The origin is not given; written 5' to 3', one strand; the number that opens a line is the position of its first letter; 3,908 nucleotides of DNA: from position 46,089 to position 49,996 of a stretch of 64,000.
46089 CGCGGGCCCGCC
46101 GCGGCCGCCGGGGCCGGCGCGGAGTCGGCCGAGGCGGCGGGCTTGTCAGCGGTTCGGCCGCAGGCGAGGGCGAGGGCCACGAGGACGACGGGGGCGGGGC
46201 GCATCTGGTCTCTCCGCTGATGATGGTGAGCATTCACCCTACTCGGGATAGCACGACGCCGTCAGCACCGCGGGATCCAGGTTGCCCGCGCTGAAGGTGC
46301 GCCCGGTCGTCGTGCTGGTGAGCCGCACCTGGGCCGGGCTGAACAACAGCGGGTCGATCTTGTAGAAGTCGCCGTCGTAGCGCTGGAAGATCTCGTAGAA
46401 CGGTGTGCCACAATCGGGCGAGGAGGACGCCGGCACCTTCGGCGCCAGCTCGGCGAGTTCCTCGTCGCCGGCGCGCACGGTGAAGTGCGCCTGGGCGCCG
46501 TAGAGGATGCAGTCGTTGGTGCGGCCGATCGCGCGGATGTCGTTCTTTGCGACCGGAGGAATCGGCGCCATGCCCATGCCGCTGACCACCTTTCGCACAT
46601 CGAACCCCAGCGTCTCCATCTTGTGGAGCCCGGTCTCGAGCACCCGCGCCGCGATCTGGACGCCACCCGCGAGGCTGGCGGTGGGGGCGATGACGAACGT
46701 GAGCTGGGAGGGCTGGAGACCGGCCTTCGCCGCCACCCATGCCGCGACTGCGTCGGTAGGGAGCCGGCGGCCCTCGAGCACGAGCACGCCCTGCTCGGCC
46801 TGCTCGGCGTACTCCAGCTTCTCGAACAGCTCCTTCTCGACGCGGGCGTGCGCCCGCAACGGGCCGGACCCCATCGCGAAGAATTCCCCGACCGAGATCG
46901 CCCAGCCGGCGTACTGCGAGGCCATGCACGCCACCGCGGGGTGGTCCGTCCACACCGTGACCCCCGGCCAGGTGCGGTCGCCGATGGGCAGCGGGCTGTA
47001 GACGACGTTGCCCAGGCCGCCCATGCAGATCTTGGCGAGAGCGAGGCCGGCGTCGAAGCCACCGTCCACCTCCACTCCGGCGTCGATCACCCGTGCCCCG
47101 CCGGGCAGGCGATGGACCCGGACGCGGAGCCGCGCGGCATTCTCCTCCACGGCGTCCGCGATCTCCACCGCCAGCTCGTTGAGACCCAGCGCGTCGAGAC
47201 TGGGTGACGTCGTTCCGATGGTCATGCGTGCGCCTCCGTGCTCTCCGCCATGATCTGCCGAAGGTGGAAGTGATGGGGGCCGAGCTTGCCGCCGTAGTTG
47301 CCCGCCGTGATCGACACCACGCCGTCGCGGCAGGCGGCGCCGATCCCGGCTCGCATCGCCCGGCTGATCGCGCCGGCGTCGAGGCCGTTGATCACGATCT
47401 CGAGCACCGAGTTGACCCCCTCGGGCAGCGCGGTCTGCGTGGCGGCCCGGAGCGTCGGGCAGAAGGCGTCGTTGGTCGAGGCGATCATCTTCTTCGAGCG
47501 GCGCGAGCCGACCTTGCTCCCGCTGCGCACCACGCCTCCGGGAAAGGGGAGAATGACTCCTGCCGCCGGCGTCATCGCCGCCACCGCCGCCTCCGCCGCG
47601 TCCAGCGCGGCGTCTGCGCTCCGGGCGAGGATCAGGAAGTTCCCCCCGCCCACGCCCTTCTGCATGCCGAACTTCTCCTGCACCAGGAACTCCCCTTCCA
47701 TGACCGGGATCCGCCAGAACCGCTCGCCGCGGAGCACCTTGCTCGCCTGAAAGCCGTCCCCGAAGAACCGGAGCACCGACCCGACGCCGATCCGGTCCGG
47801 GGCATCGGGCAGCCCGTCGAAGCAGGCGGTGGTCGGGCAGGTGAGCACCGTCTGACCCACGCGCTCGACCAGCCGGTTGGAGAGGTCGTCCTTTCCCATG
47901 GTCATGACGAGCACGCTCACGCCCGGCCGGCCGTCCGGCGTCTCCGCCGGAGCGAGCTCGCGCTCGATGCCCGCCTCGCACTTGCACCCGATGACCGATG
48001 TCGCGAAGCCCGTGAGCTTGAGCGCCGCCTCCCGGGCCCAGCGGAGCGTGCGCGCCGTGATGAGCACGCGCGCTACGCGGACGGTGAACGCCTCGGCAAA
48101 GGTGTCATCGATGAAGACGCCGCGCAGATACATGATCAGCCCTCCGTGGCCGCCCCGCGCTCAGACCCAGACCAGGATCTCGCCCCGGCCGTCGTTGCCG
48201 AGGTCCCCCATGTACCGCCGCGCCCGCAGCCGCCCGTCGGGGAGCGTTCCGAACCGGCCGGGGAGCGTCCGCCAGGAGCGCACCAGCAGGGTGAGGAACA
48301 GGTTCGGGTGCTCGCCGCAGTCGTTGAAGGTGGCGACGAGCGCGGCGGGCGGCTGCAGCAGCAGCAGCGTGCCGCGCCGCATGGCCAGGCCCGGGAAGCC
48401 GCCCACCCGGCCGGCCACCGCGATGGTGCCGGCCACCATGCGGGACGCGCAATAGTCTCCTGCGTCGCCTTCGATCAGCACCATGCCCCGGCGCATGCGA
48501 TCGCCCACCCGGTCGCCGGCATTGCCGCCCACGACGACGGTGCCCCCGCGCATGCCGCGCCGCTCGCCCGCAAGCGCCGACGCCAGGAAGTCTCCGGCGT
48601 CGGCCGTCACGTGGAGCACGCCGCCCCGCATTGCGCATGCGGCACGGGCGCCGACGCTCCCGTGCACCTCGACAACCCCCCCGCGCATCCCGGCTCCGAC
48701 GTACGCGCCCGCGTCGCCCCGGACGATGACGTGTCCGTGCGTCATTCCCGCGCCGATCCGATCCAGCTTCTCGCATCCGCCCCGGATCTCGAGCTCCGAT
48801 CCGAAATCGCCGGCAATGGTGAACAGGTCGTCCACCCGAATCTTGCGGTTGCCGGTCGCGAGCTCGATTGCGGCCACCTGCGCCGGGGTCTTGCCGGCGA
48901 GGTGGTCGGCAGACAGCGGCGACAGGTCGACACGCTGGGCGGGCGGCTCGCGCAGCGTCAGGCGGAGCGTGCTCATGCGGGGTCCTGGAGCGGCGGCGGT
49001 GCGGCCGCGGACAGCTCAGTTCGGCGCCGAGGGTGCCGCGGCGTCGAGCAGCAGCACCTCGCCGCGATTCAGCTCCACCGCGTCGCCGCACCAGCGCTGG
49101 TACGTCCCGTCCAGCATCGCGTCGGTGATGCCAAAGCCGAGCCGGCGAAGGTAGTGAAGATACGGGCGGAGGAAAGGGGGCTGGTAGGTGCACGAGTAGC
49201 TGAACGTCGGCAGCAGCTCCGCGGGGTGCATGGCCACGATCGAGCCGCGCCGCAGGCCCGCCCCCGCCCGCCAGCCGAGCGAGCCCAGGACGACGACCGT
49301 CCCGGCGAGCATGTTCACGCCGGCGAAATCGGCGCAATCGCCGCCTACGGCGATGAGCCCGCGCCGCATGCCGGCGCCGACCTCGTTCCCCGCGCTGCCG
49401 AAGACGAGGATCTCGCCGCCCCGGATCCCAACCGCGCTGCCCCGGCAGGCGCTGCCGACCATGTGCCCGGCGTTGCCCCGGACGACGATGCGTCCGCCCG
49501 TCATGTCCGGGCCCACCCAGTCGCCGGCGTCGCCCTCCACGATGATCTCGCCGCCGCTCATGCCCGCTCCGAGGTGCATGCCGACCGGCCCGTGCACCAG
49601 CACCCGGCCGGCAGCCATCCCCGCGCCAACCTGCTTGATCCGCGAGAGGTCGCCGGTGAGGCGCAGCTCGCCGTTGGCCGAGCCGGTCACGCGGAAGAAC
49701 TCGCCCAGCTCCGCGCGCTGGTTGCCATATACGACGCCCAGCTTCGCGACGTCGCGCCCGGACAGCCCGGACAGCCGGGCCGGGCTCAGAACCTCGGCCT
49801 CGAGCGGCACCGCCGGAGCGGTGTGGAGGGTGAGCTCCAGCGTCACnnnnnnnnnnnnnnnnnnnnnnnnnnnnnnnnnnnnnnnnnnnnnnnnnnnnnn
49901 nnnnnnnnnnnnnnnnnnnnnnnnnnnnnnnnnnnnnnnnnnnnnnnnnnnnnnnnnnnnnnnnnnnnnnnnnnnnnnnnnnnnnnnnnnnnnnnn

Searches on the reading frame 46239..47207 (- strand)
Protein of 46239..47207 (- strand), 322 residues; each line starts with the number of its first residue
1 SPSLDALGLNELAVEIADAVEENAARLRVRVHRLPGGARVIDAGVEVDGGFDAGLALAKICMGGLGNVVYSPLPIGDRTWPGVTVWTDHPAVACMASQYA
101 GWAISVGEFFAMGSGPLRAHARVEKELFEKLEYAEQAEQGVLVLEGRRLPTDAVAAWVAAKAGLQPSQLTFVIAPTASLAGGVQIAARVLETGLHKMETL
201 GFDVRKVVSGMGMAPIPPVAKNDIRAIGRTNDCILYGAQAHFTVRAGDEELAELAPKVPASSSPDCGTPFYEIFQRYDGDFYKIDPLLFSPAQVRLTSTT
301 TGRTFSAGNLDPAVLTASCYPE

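Call 7: search_protein_families(library=pfam, proteins=[window:46239-47207:-])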
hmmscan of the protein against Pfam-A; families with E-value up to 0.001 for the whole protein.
window:46239-47207:- (322 aa): 1 family
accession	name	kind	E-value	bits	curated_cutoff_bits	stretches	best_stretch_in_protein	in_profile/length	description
PF02289.21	MCH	-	3.9e-122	407.8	25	1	9-318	2-310/311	Cyclohydrolase (MCH)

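Call 8: search_protein_families(library=ncbifam, proteins=[window:46239-47207:-])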
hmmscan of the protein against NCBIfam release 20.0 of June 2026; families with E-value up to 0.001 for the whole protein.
window:46239-47207:- (322 aa): 1 family
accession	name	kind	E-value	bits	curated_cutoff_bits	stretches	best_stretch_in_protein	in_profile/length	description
TIGR03120.1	one_C_mch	equivalog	2.6e-123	411.1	228.8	1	9-318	2-311/313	methenyltetrahydromethanopterin cyclohydrolase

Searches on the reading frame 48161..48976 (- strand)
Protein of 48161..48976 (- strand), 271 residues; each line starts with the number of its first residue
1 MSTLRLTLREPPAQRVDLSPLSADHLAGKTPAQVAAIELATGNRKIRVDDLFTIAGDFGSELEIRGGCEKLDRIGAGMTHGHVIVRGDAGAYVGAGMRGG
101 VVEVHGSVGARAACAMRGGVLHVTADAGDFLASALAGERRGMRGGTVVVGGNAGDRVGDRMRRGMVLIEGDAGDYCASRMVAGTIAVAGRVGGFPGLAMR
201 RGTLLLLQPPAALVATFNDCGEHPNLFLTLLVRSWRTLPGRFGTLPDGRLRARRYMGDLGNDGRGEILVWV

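Call 7: search_protein_families(library=pfam, proteins=[window:48161-48976:-])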
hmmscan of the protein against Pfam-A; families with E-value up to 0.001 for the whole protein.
window:48161-48976:- (271 aa): 1 family
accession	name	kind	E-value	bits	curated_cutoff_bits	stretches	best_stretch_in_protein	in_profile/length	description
PF01493.24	GXGXG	-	2.3e-10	40.7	32.5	1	141-211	98-167/190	GXGXG motif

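Call 8: search_protein_families(library=ncbifam, proteins=[window:48161-48976:-])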
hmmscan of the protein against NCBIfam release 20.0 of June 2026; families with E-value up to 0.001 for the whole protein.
window:48161-48976:- (271 aa): 3 families
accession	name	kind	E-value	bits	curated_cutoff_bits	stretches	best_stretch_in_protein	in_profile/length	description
TIGR03122.1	one_C_dehyd_C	equivalog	3.1e-76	256.1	130.65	1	4-269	1-260/260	formylmethanofuran dehydrogenase subunit C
NF042910.1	FMH_DH_FwdC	exception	2.8e-41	141.4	340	1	4-208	2-209/271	tungsten-dependent formylmethanofuran dehydrogenase subunit FwdC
NF008730.0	PRK11750.1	equivalog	8e-06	23.4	1047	1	82-187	1291-1400/1490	glutamate synthase large subunit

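Call 64: search_solved_structures(query=window:48161-48976:-)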
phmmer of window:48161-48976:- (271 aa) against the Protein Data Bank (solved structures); distinct sequences matched with E-value up to 0.001: 7.
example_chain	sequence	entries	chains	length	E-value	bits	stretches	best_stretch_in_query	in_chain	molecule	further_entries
6s6y_C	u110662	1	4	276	1.6e-46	162.2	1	3-269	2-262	Formylmethanofuran dehydrogenase subunit C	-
5t5i_C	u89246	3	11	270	2.9e-35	125.3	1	1-220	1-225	Tungsten-containing formylmethanofuran dehydrogenase 2 subunit C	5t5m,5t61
9sw6_K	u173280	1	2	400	1.4e-32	116.4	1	24-217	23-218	Molybdenum-containing formylmethanofuran dehydrogenase 1 subunit C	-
8rja_C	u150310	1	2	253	2.9e-30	108.9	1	1-209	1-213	formylmethanofuran dehydrogenase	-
9sfi_R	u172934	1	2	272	1.5e-29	106.5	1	4-205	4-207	Tungsten-containing formylmethanofuran dehydrogenase 2 subunit C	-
7bkb_I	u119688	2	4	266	1.3e-28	103.5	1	1-207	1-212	Formylmethanofuran dehydrogenase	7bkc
7mfm_G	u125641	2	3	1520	0.00058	22.6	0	77-184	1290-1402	Glutamate synthase (NADPH) large chain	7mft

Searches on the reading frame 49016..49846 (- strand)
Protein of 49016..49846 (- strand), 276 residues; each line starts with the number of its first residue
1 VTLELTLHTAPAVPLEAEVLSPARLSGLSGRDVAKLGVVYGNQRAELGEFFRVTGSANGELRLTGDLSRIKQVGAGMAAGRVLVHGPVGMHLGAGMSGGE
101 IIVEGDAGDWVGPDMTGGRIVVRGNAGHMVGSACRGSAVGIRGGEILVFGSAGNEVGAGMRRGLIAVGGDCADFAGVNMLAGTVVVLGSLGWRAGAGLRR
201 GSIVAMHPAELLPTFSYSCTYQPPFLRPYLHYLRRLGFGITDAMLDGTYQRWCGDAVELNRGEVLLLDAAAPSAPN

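Call 48: search_protein_families(library=ncbifam, proteins=[window:49016-49846:-])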
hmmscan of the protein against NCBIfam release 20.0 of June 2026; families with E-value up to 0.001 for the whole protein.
window:49016-49846:- (276 aa): 3 families
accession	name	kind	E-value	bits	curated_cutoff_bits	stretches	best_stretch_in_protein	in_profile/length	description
TIGR03122.1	one_C_dehyd_C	equivalog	2.9e-74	249.6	130.65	1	3-265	1-259/260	formylmethanofuran dehydrogenase subunit C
NF042910.1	FMH_DH_FwdC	exception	9.6e-51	172.4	340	1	3-257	2-252/271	tungsten-dependent formylmethanofuran dehydrogenase subunit FwdC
NF008730.0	PRK11750.1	equivalog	8.6e-06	23.3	1047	1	76-201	1264-1396/1490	glutamate synthase large subunit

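Call 49: search_protein_families(library=pfam, proteins=[window:49016-49846:-])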
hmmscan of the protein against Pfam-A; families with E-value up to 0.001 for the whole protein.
window:49016-49846:- (276 aa): 1 family
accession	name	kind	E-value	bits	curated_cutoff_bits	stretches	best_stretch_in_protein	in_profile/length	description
PF01493.24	GXGXG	-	5e-12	46.2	32.5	1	101-205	54-162/190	GXGXG motif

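Call 63: search_solved_structures(query=window:49016-49846:-)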
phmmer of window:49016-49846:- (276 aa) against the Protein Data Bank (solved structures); distinct sequences matched with E-value up to 0.001: 11.
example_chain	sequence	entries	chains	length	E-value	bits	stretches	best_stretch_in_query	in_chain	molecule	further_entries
9sw6_K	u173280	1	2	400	9e-46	160.1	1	12-222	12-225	Molybdenum-containing formylmethanofuran dehydrogenase 1 subunit C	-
5t5i_C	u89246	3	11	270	1.3e-41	146.5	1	5-217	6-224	Tungsten-containing formylmethanofuran dehydrogenase 2 subunit C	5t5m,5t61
6s6y_C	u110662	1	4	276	1.3e-40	143.2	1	20-266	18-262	Formylmethanofuran dehydrogenase subunit C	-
9sfi_R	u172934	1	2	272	2.3e-39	139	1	5-257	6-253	Tungsten-containing formylmethanofuran dehydrogenase 2 subunit C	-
8rja_C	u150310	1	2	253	7.9e-38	134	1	2-215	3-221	formylmethanofuran dehydrogenase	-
7bkb_I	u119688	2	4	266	2.4e-29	106.2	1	2-205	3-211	Formylmethanofuran dehydrogenase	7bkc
2vdc_A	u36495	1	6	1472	5.7e-07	32.8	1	75-214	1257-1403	GLUTAMATE SYNTHASE [NADPH] LARGE CHAIN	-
1ea0_A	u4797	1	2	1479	5.8e-07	32.8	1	75-214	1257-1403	GLUTAMATE SYNTHASE [NADPH] LARGE CHAIN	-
6s6s_A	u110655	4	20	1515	5.9e-07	32.7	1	75-214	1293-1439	Glutamate synthase [NADPH] large chain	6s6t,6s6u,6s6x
7mfm_G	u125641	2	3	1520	5.9e-06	29.5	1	76-219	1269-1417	Glutamate synthase (NADPH) large chain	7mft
1llw_A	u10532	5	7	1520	0.00022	24.3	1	62-202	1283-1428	Ferredoxin-dependent glutamate synthase | FERREDOXIN-DEPENDENT GLUTAMATE SYNTHASE 2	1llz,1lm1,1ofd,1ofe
